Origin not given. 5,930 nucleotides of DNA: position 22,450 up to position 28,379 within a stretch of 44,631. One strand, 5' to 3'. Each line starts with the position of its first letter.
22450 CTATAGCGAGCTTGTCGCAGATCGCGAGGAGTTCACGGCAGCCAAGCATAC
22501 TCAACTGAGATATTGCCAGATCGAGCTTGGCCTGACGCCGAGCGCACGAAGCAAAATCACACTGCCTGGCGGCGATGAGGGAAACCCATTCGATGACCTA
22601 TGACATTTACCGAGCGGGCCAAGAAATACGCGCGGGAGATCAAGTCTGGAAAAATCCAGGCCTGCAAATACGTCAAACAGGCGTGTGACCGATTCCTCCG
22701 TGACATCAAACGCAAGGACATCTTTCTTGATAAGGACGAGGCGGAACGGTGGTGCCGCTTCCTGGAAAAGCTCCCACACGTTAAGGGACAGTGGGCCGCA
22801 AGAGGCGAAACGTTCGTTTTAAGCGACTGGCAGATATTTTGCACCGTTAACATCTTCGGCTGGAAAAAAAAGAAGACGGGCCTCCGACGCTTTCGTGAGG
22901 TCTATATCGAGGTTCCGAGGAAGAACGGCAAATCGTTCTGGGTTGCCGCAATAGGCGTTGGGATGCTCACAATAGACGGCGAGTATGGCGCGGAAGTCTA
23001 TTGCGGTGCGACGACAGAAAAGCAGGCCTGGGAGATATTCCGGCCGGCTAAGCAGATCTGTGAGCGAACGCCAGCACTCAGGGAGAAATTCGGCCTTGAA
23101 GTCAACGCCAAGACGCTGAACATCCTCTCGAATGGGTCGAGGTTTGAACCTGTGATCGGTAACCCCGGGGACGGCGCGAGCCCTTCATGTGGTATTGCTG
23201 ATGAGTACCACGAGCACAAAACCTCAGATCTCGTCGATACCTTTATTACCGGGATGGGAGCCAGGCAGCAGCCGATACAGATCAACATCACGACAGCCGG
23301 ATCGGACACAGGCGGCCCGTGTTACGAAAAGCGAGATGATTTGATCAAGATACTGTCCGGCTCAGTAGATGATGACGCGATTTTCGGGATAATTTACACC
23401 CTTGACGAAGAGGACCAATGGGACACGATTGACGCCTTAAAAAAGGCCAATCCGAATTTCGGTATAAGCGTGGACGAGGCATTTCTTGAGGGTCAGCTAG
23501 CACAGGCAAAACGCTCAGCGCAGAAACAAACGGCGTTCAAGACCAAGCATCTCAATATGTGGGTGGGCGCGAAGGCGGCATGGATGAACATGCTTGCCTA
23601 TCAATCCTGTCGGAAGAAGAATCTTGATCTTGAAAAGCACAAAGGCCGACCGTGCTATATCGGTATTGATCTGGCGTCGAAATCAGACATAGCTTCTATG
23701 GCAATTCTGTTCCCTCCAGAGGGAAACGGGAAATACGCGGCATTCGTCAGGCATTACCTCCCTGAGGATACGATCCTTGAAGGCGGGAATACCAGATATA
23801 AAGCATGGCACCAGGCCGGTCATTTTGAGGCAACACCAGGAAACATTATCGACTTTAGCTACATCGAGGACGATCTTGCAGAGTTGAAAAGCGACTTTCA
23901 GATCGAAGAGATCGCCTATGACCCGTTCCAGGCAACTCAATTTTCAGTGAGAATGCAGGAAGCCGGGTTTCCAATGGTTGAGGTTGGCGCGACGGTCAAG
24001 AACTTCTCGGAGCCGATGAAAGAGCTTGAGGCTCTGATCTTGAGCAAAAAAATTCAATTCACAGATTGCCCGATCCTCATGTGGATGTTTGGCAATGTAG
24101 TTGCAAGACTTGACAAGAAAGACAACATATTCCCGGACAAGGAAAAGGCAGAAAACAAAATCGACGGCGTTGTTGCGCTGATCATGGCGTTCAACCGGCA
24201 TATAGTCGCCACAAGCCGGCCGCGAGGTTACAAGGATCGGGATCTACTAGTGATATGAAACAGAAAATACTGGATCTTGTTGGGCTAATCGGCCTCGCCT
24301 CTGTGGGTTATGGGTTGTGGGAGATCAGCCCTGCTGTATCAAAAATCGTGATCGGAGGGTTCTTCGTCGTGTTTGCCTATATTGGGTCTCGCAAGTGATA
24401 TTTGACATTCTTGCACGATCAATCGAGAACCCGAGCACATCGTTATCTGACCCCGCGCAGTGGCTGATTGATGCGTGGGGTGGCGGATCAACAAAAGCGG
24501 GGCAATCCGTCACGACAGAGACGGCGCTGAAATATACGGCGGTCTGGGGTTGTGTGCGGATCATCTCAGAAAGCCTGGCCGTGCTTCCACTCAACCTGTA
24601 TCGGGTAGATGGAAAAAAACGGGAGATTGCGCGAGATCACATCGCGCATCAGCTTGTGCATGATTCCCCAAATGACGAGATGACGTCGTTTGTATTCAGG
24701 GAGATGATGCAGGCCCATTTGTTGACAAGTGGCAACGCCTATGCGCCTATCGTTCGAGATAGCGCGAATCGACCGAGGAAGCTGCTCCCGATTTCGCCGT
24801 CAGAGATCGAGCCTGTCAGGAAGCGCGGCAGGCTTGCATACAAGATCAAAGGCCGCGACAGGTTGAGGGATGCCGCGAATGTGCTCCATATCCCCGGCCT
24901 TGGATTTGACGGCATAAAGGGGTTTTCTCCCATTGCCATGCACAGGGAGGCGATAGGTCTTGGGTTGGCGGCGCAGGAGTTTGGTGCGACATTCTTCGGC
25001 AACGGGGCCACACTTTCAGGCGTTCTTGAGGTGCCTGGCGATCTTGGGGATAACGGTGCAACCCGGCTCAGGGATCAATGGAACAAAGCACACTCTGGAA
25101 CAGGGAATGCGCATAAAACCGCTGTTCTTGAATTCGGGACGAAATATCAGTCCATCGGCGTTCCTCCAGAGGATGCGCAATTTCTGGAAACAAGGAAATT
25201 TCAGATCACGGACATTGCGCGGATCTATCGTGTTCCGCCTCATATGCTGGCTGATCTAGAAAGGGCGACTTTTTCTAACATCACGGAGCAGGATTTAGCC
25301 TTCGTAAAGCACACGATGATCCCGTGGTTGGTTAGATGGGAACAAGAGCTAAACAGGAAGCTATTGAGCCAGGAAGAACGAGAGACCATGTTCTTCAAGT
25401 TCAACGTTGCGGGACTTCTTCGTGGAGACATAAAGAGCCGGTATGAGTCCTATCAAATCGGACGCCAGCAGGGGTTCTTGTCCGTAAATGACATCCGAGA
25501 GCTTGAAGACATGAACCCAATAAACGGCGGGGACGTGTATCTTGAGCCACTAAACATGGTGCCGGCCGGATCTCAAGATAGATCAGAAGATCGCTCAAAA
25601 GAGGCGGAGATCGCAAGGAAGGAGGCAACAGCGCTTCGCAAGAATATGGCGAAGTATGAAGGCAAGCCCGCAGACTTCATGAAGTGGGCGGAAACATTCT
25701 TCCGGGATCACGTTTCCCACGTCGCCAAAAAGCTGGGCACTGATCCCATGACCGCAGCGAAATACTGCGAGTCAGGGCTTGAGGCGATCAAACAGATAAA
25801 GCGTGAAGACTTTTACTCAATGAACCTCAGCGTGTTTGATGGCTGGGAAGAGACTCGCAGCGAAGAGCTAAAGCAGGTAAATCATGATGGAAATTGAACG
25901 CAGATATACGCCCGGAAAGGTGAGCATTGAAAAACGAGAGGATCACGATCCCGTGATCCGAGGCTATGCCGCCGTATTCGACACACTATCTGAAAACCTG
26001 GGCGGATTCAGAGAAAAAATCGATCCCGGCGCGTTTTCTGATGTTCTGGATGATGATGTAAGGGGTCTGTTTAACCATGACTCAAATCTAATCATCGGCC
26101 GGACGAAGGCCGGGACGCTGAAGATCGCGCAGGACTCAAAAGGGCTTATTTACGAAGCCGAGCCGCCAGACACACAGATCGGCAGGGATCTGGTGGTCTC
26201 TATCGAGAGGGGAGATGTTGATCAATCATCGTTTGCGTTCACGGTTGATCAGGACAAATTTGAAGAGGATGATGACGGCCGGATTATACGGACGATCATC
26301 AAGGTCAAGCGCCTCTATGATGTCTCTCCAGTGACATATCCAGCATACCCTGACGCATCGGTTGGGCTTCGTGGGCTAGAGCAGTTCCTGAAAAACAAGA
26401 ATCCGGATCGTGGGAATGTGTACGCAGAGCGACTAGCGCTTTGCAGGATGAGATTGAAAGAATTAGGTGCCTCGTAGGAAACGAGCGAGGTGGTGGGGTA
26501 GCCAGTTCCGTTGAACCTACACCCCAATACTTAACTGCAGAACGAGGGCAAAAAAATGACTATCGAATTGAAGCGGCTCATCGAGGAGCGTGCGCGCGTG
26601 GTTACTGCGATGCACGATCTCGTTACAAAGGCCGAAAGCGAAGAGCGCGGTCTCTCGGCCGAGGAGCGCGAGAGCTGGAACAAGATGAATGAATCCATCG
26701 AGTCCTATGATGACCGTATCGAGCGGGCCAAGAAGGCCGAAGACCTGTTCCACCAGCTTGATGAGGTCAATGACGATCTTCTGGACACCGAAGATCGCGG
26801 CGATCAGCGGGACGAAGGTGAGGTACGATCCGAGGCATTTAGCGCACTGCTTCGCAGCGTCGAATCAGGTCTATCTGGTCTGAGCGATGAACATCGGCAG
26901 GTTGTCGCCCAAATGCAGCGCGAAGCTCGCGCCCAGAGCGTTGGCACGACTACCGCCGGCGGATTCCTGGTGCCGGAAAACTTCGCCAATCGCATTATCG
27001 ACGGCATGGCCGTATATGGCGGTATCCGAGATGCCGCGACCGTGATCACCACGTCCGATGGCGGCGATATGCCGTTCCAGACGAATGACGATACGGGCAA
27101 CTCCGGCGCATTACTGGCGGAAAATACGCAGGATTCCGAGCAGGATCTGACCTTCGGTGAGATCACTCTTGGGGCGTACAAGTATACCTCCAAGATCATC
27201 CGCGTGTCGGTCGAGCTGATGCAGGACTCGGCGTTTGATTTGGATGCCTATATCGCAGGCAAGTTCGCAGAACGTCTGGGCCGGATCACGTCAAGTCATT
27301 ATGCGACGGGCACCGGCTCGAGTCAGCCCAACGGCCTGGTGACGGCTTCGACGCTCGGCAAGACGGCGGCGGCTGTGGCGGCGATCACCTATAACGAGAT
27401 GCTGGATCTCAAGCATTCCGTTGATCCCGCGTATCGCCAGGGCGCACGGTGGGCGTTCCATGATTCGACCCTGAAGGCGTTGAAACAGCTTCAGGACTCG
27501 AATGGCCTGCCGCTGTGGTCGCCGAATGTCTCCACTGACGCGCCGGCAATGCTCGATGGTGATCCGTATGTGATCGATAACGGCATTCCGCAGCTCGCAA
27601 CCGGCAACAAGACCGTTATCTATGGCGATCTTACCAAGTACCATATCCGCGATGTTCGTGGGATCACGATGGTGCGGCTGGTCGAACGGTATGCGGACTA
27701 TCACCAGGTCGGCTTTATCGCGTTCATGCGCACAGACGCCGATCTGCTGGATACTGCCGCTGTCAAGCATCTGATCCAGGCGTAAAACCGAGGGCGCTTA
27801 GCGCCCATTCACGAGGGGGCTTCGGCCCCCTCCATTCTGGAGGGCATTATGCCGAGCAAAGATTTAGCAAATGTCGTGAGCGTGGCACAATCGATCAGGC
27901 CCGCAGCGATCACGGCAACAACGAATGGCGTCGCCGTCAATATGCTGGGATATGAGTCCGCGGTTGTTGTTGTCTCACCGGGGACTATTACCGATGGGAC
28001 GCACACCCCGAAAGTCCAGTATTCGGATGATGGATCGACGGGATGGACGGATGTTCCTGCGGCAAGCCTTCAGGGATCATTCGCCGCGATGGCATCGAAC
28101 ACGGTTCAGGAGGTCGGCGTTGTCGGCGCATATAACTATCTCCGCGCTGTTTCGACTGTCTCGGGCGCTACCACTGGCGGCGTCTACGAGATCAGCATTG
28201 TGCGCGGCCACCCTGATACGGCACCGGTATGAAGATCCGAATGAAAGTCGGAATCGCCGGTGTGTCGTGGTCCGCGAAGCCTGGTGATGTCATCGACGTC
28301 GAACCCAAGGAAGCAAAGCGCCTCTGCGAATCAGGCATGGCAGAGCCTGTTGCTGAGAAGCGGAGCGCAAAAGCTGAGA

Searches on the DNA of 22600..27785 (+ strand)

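Call 10: search_dna_similar(query=window:22600-27785:+, collection=phages, mode=distant, max_rows=15)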
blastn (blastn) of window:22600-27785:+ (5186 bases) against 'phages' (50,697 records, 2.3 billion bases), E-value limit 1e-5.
Records with a match: 215; places in all: 215; records where one place covers at least 80% of the query: 0.
Best place of each record, by identity: 80-90% 83; 60-80% 132.
By first word of the organism name: Vibrio 82; Pseudomonas 22; Klebsiella 19; Burkholderia 17; Streptococcus 11; Escherichia 6; Salmonella 6; Shigella 5; Caulobacter 5; Enterobacteria 4; and 23 more.
By host as written in the record: - 89; Klebsiella pneumoniae 15; Burkholderia sp. 9; Pseudomonas aeruginosa 8; Escherichia coli 5; Caulobacter segnis CBR1 4; Salmonella enterica subsp. enterica serovar Typhimurium 4; Coprococcus sp. 3; and 62 more.
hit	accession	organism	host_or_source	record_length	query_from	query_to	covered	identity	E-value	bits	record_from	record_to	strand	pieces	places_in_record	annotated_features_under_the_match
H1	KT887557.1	Pseudomonas phage phi1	Pseudomonas aeruginosa WH-SGI-V-07651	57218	250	1000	14%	65.3%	3e-34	154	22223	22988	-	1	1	terminase family protein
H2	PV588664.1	Paraburkholderia phage IPK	Paraburkholderia caledonica Bk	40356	268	1590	14%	66.7%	1e-21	193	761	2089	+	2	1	record has no annotation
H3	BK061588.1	Pseudomonas phage vB_PaeS-D14O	Pseudomonas aeruginosa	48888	250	1000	14%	64.9%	3e-28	135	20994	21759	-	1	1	Terminase large subunit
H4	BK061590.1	Pseudomonas phage vB_PaeS-D14Q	Pseudomonas aeruginosa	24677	250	1000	14%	64.9%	3e-28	135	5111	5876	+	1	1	Terminase, large subunit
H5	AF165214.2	Pseudomonas phage D3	Pseudomonas aeruginosa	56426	250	1000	14%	64.6%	2e-25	126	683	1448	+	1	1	orf2: terminase large subunit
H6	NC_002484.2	Pseudomonas phage D3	Pseudomonas aeruginosa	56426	250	1000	14%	64.6%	2e-25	126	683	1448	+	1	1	orf2: terminase large subunit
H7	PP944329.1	Pseudomonas phage phi_D3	Pseudomonas aeruginosa PAO1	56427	250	1000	14%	64.6%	2e-25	126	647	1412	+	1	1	terminase large subunit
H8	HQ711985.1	Pseudomonas phage PMG1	Pseudomonas aeruginosa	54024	250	1000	14%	64.5%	6e-25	123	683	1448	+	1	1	terminase large subunit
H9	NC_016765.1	Pseudomonas phage PMG1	Pseudomonas aeruginosa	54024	250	1000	14%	64.5%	6e-25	123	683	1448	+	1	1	terminase large subunit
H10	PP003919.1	Pseudomonas phage vB_Pae_U7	Pseudomonas aeruginosa ST773 ...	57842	250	1000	14%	64.5%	6e-25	123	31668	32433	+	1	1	terminase large subunit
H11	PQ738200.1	Pseudomonas phage phita81A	Pseudomonas aeruginosa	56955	250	1000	14%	64.5%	2e-24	122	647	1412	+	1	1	hypothetical protein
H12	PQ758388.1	Pseudomonas phage 5371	Pseudomonas aeruginosa 147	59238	250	1000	14%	64.5%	2e-24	122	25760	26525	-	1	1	hypothetical protein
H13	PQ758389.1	Pseudomonas phage 5399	Pseudomonas aeruginosa 147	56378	250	1000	14%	64.5%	2e-24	122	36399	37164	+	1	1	hypothetical protein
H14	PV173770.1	Pseudomonas phage P7869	Pseudomonas aeruginosa 7869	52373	250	1000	14%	64.5%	2e-24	122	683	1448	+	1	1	terminase large subunit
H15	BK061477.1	Pseudomonas phage vB_PaeS-D14C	Pseudomonas aeruginosa strain 1-13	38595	250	1000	14%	64.3%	9e-23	117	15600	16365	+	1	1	Terminase large subunit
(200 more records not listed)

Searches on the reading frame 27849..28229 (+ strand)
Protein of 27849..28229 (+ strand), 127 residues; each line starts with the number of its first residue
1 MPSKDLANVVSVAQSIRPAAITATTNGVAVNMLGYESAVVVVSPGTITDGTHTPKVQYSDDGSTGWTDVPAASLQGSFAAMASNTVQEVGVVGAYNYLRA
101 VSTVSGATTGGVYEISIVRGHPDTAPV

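Call 54: search_protein_families(library=phrogs, proteins=[window:27849-28229:+], max_evalue=0.00001)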
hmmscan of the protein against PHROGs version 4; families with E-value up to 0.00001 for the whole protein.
window:27849-28229:+ (127 aa): 1 family
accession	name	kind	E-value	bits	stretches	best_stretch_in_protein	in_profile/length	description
phrog_5707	-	unknown function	2.4e-28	99.7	1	4-126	3-133/134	-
